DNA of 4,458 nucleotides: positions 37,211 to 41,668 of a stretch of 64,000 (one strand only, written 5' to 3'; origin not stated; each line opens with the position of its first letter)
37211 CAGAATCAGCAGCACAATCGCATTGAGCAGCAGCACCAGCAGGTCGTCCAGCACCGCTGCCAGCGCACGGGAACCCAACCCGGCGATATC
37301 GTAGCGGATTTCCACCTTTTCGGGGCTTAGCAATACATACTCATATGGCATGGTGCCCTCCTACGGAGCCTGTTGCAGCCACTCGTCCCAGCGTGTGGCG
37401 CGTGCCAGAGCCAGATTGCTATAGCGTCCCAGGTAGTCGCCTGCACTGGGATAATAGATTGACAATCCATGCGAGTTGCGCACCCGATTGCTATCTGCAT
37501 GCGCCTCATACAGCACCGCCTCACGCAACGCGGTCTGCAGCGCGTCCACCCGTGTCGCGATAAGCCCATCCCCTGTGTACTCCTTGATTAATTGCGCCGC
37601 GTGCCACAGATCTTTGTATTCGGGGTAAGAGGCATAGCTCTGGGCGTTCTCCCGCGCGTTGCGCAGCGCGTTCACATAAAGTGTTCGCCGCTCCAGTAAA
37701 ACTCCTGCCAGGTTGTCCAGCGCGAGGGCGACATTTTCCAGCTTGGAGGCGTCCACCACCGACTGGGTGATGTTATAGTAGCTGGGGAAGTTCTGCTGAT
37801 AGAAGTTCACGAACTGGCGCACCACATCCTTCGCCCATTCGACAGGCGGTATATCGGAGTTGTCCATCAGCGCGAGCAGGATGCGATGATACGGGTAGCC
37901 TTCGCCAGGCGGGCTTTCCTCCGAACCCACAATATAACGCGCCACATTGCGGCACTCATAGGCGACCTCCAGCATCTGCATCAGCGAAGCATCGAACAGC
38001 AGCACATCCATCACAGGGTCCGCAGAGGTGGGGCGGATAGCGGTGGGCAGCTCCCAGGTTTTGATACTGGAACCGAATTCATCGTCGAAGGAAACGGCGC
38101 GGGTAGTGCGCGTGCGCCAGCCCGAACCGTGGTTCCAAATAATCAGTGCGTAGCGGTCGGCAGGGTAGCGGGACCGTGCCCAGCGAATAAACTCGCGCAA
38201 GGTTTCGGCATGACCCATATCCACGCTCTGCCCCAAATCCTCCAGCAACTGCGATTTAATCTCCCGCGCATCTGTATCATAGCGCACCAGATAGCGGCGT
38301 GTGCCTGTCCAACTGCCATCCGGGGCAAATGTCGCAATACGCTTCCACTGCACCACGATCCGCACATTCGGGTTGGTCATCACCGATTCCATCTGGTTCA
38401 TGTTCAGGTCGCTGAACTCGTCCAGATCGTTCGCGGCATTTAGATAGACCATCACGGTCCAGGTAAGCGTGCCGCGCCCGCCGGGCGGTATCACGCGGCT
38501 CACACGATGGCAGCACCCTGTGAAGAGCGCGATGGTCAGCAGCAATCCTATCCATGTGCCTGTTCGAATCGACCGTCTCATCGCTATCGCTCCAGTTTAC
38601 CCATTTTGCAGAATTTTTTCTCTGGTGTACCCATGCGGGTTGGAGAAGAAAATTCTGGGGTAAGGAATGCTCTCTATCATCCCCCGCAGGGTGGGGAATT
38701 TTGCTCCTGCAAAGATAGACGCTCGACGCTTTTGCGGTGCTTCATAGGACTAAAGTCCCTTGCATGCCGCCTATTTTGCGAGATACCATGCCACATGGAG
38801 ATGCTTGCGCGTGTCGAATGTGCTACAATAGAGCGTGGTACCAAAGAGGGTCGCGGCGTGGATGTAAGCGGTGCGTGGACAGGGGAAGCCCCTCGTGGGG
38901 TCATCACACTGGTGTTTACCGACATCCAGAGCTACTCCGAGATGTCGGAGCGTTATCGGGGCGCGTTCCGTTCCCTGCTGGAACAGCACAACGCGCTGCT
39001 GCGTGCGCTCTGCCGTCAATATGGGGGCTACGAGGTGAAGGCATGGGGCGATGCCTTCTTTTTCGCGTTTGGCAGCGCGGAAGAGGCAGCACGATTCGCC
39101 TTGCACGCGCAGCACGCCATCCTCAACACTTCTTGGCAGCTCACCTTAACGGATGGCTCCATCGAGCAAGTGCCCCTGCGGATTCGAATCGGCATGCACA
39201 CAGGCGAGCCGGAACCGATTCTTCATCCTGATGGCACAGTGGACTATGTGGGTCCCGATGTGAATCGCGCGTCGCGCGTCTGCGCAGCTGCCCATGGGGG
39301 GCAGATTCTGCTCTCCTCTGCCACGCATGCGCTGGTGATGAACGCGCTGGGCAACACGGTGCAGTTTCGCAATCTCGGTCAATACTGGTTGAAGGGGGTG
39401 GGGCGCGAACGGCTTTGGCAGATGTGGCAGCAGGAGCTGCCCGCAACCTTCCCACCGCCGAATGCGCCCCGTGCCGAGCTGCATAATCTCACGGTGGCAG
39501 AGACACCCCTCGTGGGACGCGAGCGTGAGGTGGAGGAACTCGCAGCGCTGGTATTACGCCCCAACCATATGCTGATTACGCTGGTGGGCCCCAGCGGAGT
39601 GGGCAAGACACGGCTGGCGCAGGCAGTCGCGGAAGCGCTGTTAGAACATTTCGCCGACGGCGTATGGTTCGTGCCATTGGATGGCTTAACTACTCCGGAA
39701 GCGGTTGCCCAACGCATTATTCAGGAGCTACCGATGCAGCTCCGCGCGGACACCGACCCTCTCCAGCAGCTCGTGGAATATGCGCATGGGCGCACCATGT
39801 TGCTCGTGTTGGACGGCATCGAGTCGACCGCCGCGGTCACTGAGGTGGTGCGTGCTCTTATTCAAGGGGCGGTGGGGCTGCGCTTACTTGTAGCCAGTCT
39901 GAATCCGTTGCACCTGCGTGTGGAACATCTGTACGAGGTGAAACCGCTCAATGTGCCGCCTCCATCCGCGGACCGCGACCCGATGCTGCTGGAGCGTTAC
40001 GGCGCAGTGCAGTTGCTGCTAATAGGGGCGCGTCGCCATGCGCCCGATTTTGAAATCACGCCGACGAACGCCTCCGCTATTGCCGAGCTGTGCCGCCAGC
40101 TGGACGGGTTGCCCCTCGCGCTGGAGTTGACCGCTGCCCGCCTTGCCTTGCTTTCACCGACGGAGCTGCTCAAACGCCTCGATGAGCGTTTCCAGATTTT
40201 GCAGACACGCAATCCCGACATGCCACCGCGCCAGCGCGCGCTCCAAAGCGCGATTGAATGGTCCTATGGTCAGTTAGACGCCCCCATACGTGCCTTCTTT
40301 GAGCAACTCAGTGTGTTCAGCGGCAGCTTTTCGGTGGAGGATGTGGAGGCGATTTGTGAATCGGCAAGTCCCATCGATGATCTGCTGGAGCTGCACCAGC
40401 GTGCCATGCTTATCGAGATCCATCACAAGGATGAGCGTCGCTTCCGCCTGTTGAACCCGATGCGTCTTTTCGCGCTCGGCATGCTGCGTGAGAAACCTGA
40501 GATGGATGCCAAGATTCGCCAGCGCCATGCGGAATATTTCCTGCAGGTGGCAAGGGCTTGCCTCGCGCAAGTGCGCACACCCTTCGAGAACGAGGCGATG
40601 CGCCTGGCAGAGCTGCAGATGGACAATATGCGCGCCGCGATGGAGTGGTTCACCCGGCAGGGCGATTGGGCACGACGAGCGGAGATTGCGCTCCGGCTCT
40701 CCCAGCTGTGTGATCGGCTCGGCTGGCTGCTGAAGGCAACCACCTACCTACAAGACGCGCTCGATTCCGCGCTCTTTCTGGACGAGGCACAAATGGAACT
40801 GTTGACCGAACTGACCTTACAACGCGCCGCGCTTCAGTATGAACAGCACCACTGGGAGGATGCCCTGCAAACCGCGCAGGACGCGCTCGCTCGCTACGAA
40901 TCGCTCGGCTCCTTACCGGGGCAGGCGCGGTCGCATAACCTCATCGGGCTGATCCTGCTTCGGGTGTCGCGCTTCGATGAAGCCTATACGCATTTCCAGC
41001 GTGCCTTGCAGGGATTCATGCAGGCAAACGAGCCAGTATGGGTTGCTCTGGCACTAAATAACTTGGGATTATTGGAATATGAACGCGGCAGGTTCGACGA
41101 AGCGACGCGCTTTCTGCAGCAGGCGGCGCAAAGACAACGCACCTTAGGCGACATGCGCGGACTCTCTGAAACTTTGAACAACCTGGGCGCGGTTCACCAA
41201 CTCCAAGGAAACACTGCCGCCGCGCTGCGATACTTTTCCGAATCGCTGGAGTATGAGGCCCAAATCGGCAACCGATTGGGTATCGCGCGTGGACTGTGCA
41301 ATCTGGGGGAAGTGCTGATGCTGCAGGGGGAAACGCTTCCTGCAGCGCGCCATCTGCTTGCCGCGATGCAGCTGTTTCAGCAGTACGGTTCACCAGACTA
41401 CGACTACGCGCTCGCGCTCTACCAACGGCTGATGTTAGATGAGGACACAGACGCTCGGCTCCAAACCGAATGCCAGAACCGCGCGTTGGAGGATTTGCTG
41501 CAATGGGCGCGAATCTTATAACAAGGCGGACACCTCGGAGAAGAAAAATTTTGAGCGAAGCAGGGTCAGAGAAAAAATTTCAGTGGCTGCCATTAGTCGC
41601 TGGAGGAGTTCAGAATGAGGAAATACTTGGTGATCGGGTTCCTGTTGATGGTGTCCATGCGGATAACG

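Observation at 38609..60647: Family of nested palindromic intergenic repeats (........................ units), five copies, all in the same polarity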

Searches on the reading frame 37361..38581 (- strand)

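Call 53: search_protein_families(library=pfam, proteins=[window:37361-38581:-], max_evalue=0.001)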
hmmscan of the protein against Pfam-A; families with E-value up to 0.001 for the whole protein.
window:37361-38581:- (406 aa): 1 family
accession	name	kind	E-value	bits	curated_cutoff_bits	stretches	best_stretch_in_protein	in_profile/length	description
PF03415.19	Peptidase_C11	-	2.4e-52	179.1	25.8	1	45-402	1-356/359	Clostripain family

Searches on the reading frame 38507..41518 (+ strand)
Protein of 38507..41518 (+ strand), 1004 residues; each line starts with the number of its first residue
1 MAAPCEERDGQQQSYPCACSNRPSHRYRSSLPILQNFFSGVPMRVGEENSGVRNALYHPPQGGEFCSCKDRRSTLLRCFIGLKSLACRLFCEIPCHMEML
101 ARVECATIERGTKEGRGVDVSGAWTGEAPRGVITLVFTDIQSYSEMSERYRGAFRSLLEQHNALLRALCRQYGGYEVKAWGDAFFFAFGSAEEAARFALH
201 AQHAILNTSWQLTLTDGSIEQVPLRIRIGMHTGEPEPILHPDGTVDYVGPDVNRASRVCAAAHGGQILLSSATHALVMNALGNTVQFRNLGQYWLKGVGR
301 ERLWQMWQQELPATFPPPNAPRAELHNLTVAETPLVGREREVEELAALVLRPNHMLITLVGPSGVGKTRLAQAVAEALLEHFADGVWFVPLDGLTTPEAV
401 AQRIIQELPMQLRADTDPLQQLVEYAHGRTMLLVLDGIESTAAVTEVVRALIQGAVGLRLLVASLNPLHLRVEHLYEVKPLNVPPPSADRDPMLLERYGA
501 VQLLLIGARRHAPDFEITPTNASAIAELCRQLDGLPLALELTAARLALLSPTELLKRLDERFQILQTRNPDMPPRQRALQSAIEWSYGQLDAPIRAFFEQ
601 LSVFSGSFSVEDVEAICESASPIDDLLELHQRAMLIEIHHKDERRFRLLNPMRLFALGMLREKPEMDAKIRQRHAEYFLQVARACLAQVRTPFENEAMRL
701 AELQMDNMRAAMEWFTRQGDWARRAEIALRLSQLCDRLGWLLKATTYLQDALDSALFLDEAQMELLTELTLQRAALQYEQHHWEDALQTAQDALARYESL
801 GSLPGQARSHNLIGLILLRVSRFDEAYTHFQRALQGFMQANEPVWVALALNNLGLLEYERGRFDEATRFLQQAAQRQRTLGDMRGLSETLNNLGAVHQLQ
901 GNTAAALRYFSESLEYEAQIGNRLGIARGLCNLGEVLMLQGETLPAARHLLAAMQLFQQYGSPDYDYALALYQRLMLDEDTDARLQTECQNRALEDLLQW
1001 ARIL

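Call 52: search_protein_families(library=pfam, proteins=[window:38507-41518:+], max_evalue=0.001)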
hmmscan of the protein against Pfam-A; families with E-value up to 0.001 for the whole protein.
window:38507-41518:+ (1004 aa): 16 families
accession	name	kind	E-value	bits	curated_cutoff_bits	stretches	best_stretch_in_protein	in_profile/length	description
PF13424.12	TPR_12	-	8.9e-25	87.1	30.1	2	846-915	2-73/77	Tetratricopeptide repeat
PF00211.25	Guanylate_cyc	-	1.1e-20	74.4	21.9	1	131-305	7-180/183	Adenylate and Guanylate cyclase catalytic domain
PF00515.34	TPR_1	-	9.9e-15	54.1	27.8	0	888-915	2-29/34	Tetratricopeptide repeat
PF07719.23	TPR_2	-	2e-13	49.7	27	0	847-876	1-30/34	Tetratricopeptide repeat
PF13374.12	TPR_10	-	1.2e-10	41.5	27.5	1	846-881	1-37/42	Tetratricopeptide repeat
PF13191.12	AAA_16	-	2.6e-09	38.2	32.6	1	334-410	1-84/167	AAA ATPase domain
PF13401.12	AAA_22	-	4.3e-09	37.2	27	1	355-440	6-95/130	AAA domain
PF00931.28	NB-ARC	-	6.5e-08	32.6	23.5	1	339-587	2-246/248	NB-ARC domain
PF13181.12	TPR_8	-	1.4e-06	28.5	25.7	0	888-918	2-32/34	Tetratricopeptide repeat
PF17874.7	TPR_MalT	-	3.2e-06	27.1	45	0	821-880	94-155/336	MalT-like TPR region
PF05729.18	NACHT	-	1.8e-05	25.1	26.7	1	357-447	3-99/167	NACHT domain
PF07728.20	AAA_5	-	4.5e-05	23.9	22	1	358-442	3-79/139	AAA domain (dynein-related subfamily)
PF13432.12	TPR_16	-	9.3e-05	23.2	32.7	1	773-839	3-63/65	Tetratricopeptide repeat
PF20703.3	nSTAND1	-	0.00012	22.2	27.1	1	336-444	17-130/379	Novel STAND NTPase 1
PF01637.24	ATPase_2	-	0.00021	21.6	33.2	1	336-393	2-59/225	ATPase domain predominantly from Archaea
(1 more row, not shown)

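Call 95: search_protein_families(library=padloc, proteins=[window:38795-41518:+], max_evalue=0.001)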
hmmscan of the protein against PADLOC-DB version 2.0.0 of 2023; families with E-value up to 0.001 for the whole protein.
window:38795-41518:+ (908 aa): 4 families
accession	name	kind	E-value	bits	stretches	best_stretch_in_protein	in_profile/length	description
PDLC01169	TPR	-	3.4e-09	34.5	1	746-866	104-223/252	TPR repeats containing protein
PDLC04140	mad8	-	8.6e-05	20.2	1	253-316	21-70/314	mads_8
PDLC00915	TRIP13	-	0.00022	18.7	1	256-295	61-101/302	TRIP13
PDLC04232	IetA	-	0.00028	18.4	1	239-283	98-141/330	-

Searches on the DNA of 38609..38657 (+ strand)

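Call 90: build_rna_model(alignment_id=A2, structure=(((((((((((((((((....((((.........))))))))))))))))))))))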
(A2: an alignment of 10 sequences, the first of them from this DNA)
Model R1 built from alignment A2 (10 sequences, 55 columns); structure: as given.
model positions 52; base pairs 21; branch points 0; effective number of sequences 5; information 1.066 bits per position. Calibrated on 0.2 Mb of random sequence (short: E-values are rough).
structure used (alignment columns):
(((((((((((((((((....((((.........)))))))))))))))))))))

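Call 91: search_with_rna_model(model_id=R1, sources=[window, L040, L043, L044, L045, L046, L047, L048, L049, L051, L052, L053, L054, L059], max_evalue=10)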
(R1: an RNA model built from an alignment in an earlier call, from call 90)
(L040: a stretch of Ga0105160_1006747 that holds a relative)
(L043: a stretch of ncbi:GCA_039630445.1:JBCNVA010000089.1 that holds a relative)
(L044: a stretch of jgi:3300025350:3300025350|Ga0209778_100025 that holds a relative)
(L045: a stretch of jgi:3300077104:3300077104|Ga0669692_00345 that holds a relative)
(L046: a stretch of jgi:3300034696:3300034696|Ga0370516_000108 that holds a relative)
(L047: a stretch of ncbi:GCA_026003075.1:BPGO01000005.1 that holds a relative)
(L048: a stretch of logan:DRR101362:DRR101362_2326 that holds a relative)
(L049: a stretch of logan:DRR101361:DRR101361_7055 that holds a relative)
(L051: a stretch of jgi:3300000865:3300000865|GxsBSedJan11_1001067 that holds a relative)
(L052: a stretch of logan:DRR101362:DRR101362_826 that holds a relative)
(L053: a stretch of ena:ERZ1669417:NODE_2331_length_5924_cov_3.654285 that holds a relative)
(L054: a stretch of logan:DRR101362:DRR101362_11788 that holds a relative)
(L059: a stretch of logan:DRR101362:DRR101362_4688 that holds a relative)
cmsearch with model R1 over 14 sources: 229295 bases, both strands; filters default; matches with E-value up to 10: 16.
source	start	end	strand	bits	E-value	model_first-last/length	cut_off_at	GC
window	57721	57770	+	76.3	5.1e-17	1-52/52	no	0.44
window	44711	44760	+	72.5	5.3e-16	1-52/52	no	0.42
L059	1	50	+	72.5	5.3e-16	1-52/52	no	0.42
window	44632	44685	+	69.2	3.9e-15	1-52/52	no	0.41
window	60568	60617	+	68.8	5.1e-15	1-52/52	no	0.44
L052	4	53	+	68.8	5.1e-15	1-52/52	no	0.44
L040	2658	2707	-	66.5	2.1e-14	1-52/52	no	0.4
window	38609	38657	+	55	2.6e-11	1-52/52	no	0.43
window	57721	57770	-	49.5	7.6e-10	1-52/52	no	0.44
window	44711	44760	-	47.3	2.9e-09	1-52/52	no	0.42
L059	1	50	-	47.3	2.9e-09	1-52/52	no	0.42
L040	2658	2707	+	37.8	9.9e-07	1-52/52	no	0.4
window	60568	60617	-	37.7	1.1e-06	1-52/52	no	0.44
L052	4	53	-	37.7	1.1e-06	1-52/52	no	0.44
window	44632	44685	-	35.7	3.6e-06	1-52/52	no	0.41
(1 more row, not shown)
